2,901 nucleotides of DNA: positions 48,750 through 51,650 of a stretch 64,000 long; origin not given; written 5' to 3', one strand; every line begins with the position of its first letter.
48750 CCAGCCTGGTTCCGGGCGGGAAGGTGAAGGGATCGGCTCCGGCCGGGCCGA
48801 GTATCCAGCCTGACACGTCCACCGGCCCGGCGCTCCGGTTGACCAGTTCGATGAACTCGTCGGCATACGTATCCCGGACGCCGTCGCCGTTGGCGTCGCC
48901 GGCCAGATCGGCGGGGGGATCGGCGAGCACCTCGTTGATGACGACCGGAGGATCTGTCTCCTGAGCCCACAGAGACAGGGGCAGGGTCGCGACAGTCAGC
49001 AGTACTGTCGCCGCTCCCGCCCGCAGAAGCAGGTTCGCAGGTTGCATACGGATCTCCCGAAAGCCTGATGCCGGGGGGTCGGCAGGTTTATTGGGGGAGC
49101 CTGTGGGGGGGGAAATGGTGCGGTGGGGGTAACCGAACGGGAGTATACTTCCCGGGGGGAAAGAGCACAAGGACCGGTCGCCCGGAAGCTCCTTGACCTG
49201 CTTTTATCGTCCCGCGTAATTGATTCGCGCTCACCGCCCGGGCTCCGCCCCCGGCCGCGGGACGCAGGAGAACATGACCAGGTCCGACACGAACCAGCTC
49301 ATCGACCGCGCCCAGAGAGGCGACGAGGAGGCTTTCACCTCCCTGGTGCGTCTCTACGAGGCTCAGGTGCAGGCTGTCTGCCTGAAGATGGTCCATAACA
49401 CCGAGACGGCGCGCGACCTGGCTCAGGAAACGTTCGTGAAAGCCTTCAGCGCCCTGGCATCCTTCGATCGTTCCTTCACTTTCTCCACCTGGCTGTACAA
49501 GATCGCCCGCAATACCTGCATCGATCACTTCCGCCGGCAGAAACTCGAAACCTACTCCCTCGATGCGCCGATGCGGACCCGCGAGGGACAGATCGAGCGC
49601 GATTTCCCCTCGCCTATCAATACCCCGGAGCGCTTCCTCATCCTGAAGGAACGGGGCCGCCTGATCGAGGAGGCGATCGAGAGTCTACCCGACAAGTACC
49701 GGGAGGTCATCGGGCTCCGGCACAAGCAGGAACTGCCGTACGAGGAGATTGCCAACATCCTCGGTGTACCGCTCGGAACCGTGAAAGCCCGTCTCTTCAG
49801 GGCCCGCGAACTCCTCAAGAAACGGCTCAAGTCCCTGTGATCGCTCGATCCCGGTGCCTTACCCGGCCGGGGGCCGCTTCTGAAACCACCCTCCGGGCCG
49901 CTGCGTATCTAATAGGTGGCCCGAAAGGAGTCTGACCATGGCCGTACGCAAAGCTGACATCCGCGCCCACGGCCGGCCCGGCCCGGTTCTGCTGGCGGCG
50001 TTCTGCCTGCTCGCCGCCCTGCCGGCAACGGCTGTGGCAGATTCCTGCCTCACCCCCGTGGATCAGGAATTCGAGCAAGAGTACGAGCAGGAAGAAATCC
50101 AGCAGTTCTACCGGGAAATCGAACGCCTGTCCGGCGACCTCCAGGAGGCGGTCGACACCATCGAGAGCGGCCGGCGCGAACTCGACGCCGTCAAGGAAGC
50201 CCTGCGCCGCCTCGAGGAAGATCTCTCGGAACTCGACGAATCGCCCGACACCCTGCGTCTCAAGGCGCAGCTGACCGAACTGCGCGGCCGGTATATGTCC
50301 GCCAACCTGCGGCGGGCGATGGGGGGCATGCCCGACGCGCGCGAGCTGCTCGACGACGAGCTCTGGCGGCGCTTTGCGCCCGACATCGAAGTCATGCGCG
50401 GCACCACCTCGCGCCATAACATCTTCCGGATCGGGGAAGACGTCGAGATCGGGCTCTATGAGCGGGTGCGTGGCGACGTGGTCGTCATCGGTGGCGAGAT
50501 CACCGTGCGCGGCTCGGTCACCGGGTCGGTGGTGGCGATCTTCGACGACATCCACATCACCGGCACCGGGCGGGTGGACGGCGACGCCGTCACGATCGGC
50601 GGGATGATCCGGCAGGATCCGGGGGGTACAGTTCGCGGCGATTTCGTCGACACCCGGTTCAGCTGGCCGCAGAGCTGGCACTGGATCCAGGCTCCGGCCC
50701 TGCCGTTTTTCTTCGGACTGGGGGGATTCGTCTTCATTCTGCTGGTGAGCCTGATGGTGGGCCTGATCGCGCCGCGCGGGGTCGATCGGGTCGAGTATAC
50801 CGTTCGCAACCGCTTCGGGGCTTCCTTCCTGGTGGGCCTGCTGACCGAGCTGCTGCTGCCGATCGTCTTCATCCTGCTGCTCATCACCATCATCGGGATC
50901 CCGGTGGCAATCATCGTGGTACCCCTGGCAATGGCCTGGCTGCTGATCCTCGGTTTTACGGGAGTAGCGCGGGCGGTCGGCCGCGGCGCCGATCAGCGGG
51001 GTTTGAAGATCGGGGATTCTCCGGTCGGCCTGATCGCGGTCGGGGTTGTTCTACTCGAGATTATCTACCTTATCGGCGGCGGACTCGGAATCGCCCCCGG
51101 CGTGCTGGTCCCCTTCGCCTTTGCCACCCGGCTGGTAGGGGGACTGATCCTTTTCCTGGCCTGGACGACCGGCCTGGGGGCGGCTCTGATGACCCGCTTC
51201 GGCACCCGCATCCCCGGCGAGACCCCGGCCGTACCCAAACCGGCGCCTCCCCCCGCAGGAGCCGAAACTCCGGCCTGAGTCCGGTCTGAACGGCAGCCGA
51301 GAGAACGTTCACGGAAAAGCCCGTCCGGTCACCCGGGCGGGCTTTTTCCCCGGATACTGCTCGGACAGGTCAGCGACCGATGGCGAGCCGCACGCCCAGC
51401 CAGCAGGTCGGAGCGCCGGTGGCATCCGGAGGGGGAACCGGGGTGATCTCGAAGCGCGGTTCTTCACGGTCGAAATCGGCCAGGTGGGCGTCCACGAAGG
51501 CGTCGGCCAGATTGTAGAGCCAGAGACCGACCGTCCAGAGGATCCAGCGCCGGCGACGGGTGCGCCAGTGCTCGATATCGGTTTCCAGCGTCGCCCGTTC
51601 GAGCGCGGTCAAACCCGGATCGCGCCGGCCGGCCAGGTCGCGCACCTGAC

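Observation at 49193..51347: ECF sigma factor paired with a secreted bactofilin-like beta-helix / multi-TM protein instead of a classical anti-sigma factor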

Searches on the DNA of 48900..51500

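Call 82: search_rna_families(source=window, start=48900, end=51500, threshold=evalue, max_evalue=1)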
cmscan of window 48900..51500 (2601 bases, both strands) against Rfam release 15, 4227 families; matches with E-value up to 1: 0.
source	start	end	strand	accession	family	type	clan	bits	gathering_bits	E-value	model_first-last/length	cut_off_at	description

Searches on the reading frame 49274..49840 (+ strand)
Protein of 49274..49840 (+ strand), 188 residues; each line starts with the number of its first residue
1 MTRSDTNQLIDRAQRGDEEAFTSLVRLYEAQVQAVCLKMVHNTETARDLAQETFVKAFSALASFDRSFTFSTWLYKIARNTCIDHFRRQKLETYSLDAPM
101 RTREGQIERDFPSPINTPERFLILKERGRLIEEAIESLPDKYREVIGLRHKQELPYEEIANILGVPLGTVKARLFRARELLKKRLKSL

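Call 3: search_protein_families(library=pfam, proteins=[window:49274-49840:+], max_evalue=0.1)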
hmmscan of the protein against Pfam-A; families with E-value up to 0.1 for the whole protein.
window:49274-49840:+ (188 aa): 7 families
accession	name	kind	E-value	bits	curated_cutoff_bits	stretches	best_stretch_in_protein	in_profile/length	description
PF04542.20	Sigma70_r2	-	2e-20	72.8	24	1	24-90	1-69/71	Sigma-70 region 2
PF08281.18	Sigma70_r4_2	-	5.5e-16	58.4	25.7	1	130-181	3-54/54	Sigma-70, region 4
PF04545.22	Sigma70_r4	-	3.3e-13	49.3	24.1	1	134-183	1-50/50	Sigma-70, region 4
PF07638.17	Sigma70_ECF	-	8.8e-08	32.7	21.1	1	5-186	3-184/185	ECF sigma factor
PF12645.13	HTH_16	-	1.1e-05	25.9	22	1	8-65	2-65/65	Helix-turn-helix domain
PF13412.12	HTH_24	-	0.021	14.9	21.9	1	152-176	16-40/48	Winged helix-turn-helix DNA-binding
PF21907.4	SAM_CEP-1_C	-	0.029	15.1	26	1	36-94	5-64/103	CEP-1 C-terminal SAM domain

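Call 4: search_protein_families(library=ncbifam, proteins=[window:49274-49840:+], max_evalue=0.1)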
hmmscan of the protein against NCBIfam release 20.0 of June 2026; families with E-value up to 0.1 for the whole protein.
window:49274-49840:+ (188 aa): 114 families (the best 25 are shown)
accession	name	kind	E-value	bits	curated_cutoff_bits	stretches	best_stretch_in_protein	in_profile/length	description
NF007223.0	PRK09641.1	equivalog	5.6e-51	173.1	209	1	7-187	6-186/187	RNA polymerase sigma factor SigW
TIGR02948.1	SigW_bacill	equivalog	3.2e-45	154.5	243.1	1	8-187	7-186/187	RNA polymerase sigma factor SigW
TIGR02939.1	RpoE_Sigma70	equivalog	2.5e-43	148.3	236.15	1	6-188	7-189/190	RNA polymerase sigma factor RpoE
NF009166.1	PRK12513.1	equivalog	5.6e-41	140.4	206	1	4-186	7-187/193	RNA polymerase sigma factor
NF008888.0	PRK11922.1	equivalog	3.1e-40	138.2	204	1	3-186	14-197/231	RNA polymerase sigma factor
NF009171.0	PRK12518.1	equivalog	4.9e-37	127.6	208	1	5-186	13-185/191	RNA polymerase sigma factor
TIGR02937.1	sigma70-ECF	superfamily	2.7e-35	121.4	42.9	1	19-185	1-165/165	sigma-70 family RNA polymerase sigma factor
NF007216.0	PRK09638.1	equivalog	1.5e-34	119.4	194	1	4-186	3-175/180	RNA polymerase sigma factor SigY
TIGR02950.1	SigM_subfam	subfamily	2.3e-33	115.3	147.95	1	24-185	5-158/159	RNA polymerase sigma factor, SigM family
NF006930.0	PRK09415.1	subfamily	7.5e-31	107.3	198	1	17-186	14-176/179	RNA polymerase factor sigma C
TIGR02985.1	Sig70_bacteroi1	subfamily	1.7e-30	106.4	126.4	1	19-185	1-162/162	RNA polymerase sigma-70 factor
NF004113.0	PRK05602.1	equivalog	2e-30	106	208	1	5-186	31-202/211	RNA polymerase sigma factor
NF058625.1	sigma_PG0214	equivalog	2.5e-28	98.9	130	1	18-186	3-162/170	GFO_1088 family ECF-type sigma factor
NF007225.0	PRK09643.1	equivalog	1.2e-27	97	190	1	4-188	13-185/204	RNA polymerase sigma factor SigM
NF009174.0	PRK12522.1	equivalog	1.9e-27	96.4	217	1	18-186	2-168/175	RNA polymerase sigma factor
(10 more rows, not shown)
